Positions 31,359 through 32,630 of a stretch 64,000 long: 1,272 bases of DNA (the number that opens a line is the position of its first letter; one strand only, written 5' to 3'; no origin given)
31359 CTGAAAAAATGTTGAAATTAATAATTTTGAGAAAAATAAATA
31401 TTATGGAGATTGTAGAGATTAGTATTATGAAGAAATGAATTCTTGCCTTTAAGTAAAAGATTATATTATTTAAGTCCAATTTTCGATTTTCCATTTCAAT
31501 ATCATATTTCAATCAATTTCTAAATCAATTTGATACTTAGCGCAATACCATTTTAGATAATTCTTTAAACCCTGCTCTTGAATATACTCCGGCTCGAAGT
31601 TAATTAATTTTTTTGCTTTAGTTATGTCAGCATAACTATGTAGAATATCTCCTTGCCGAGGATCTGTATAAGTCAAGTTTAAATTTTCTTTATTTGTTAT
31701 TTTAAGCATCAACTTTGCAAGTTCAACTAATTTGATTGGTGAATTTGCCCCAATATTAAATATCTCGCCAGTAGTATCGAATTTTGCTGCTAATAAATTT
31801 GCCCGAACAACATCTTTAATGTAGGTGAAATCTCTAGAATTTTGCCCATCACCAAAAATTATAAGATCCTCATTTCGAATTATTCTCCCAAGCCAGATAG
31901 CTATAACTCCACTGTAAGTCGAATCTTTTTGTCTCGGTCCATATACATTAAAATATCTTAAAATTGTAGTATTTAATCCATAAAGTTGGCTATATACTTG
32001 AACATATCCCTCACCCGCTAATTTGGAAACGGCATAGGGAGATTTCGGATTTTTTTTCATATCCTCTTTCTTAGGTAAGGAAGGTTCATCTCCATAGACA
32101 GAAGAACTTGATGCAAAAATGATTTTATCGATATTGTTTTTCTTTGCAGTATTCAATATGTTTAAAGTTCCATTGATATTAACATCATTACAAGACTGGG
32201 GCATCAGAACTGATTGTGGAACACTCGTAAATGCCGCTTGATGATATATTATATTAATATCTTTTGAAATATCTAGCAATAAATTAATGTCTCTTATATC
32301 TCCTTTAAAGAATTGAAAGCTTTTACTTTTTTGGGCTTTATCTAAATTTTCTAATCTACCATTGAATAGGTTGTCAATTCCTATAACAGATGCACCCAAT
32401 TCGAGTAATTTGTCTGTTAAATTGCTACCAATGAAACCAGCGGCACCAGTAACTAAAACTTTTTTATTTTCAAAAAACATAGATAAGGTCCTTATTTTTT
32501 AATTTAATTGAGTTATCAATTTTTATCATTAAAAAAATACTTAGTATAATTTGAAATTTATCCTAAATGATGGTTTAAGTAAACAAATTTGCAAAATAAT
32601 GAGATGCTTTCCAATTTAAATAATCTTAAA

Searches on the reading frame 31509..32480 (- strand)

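Call 4: search_protein_families(library=pfam, proteins=[window:31509-32480:-], max_evalue=0.01)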
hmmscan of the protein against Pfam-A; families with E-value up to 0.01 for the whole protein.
window:31509-32480:- (323 aa): 9 families
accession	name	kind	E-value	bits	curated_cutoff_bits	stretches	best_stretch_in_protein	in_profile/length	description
PF01370.27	Epimerase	-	1.8e-65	221.2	20.9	1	8-244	1-240/240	NAD dependent epimerase/dehydratase family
PF16363.11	GDP_Man_Dehyd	-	1.4e-60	205.9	27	1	9-306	1-330/332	GDP-mannose 4,6 dehydratase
PF01073.25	3Beta_HSD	-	1.6e-28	100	22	1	9-233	1-230/280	3-beta hydroxysteroid dehydrogenase/isomerase family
PF02719.21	Polysacc_synt_2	-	1.9e-22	80.2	20.2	1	8-281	1-270/293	Polysaccharide biosynthesis protein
PF04321.23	RmlD_sub_bind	-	2.3e-16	60.1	27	1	7-186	2-158/287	RmlD substrate binding domain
PF07993.18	NAD_binding_4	-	7.1e-14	52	20.1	1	44-188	52-211/258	Male sterility protein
PF13460.12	NAD_binding_10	-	1.8e-06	28.4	27.2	1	12-176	1-143/184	NAD(P)H-binding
PF00106.31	adh_short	-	1.5e-05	25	26.6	1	6-84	1-87/195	short chain dehydrogenase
PF05368.20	NmrA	-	0.0024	17.9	27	1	5-125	2-107/298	NmrA-like family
